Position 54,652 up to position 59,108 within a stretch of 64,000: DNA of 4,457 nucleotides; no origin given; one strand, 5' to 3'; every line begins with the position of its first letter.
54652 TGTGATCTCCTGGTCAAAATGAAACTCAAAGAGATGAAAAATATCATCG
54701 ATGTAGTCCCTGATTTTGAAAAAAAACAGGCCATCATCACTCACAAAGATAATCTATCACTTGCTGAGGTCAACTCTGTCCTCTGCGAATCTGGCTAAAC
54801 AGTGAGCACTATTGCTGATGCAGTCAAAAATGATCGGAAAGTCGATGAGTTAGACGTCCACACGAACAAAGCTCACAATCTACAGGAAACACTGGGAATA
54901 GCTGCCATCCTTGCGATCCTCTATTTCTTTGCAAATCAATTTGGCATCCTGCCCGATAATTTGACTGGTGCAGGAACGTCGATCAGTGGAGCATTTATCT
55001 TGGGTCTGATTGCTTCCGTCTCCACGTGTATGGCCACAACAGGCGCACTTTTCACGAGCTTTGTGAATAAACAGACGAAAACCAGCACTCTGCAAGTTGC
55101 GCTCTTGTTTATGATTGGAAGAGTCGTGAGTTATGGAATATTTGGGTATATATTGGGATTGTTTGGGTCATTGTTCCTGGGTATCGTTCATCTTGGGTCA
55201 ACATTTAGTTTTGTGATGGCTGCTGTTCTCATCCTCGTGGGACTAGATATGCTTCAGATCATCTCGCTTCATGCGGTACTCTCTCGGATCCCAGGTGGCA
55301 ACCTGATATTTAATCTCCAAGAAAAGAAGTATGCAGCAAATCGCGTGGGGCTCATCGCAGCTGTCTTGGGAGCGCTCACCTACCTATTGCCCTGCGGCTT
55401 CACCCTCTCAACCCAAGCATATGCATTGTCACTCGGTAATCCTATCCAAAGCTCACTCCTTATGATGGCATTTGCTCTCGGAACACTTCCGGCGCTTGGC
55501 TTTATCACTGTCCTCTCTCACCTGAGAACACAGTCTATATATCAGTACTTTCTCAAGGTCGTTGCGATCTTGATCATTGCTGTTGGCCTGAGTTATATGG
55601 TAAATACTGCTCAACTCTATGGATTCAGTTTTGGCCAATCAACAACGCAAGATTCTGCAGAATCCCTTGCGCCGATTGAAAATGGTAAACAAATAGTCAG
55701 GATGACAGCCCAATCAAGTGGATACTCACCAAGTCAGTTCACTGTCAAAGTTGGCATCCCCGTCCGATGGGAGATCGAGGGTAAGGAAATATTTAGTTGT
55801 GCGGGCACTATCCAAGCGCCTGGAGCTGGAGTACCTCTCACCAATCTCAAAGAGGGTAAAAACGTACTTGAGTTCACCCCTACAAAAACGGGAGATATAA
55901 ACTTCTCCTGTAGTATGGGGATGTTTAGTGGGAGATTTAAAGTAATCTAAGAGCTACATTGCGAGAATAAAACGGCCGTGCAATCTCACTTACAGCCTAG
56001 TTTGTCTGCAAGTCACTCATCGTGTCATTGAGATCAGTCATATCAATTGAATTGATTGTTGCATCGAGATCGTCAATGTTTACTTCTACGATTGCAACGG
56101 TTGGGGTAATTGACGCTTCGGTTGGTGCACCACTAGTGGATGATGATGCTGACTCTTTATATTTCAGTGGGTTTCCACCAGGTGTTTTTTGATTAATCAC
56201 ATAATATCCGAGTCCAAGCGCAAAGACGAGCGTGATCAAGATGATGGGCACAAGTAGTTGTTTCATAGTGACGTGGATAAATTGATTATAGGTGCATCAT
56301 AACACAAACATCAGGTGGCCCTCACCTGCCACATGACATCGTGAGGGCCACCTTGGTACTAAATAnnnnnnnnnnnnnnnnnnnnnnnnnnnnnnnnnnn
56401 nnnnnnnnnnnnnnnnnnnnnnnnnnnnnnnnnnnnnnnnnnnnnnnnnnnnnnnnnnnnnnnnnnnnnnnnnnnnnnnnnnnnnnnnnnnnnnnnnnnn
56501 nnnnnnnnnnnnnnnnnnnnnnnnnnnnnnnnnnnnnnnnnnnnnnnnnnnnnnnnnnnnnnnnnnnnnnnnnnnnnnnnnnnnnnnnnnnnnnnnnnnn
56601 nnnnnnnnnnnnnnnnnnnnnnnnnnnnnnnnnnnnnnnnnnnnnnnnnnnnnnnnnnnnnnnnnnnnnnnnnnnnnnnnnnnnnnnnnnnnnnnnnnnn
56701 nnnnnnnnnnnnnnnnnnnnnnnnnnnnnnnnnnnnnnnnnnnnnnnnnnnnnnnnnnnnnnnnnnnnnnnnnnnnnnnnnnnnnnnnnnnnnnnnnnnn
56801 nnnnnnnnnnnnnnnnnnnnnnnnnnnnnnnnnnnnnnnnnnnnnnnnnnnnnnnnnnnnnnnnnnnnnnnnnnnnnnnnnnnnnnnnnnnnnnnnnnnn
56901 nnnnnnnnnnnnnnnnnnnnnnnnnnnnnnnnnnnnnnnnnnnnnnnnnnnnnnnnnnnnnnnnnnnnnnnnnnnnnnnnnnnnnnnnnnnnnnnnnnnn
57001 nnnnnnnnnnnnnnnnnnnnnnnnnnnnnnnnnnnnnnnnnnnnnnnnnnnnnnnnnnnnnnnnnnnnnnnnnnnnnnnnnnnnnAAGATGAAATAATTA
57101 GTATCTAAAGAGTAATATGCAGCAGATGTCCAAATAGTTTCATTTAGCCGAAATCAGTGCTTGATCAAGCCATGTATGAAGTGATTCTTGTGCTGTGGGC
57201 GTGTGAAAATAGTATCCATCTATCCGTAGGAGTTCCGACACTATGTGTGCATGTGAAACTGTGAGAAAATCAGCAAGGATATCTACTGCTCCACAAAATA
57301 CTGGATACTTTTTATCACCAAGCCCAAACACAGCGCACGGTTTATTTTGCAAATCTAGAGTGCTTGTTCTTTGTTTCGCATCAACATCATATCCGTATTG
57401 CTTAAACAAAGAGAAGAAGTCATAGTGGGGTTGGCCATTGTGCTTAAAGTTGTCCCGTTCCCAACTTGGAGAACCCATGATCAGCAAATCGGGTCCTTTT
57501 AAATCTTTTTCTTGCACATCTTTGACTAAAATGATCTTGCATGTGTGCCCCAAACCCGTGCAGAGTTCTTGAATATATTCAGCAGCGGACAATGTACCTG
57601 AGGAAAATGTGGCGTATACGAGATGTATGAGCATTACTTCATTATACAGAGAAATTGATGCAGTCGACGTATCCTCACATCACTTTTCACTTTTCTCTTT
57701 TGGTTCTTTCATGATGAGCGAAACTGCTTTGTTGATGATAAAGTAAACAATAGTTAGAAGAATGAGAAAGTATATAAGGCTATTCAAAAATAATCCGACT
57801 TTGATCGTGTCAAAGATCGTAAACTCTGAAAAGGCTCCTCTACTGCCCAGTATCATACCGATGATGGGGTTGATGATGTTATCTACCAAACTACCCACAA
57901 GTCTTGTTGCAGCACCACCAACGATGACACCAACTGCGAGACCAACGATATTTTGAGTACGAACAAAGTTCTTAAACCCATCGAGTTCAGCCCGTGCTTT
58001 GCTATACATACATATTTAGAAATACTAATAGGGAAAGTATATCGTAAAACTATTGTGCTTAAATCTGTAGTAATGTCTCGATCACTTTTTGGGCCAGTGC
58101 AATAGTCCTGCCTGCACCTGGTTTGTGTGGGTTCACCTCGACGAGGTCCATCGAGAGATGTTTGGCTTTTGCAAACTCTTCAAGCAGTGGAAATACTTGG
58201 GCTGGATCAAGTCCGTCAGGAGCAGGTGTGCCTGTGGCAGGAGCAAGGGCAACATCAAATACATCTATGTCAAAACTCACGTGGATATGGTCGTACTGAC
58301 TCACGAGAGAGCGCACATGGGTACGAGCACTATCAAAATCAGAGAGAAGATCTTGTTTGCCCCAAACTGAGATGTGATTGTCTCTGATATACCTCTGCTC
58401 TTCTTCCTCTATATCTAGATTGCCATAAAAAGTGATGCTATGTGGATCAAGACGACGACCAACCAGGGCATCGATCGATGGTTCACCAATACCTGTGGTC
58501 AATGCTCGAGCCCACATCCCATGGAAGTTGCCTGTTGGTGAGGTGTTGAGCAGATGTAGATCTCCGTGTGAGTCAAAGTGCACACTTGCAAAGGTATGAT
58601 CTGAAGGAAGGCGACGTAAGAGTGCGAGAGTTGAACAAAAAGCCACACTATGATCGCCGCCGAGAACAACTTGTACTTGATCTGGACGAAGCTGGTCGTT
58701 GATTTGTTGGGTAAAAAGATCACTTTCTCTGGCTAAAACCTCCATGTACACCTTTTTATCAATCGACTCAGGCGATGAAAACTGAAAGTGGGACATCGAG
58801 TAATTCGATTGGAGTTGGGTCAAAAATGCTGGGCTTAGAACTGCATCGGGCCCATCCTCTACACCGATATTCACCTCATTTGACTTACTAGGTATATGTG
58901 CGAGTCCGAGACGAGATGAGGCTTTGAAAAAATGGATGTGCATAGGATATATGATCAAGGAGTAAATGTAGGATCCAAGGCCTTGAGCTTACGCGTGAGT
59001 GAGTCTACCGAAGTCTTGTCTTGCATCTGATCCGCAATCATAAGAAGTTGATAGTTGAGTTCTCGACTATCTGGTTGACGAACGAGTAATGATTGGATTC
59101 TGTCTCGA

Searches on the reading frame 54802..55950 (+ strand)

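Call 54: search_protein_families(library=pfam, proteins=[window:54802-55950:+], max_evalue=0.001)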
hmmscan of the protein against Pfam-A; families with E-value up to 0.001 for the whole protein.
window:54802-55950:+ (382 aa): 2 families
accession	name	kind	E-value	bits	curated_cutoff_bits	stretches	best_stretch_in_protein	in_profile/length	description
PF13386.12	DsbD_2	-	1.4e-27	97.3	24.9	1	64-263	2-198/199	Cytochrome C biogenesis protein transmembrane region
PF13473.12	Cupredoxin_1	-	0.00027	21.3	27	0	293-377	17-100/104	Cupredoxin-like domain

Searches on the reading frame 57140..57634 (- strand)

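Call 54: search_protein_families(library=pfam, proteins=[window:57140-57634:-], max_evalue=0.001)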
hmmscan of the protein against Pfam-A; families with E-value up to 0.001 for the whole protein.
window:57140-57634:- (164 aa): 1 family
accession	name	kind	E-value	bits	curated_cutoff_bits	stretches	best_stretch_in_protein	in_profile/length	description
PF00258.30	Flavodoxin_1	-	4.8e-15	56.4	25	1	5-140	1-129/143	Flavodoxin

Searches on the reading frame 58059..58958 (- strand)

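Call 54: search_protein_families(library=pfam, proteins=[window:58059-58958:-], max_evalue=0.001)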
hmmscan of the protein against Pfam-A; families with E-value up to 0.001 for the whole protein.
window:58059-58958:- (299 aa): 1 family
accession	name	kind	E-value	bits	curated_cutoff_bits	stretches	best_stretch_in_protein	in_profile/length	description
PF00491.26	Arginase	-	2.5e-42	145.7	22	1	22-296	8-277/280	Arginase family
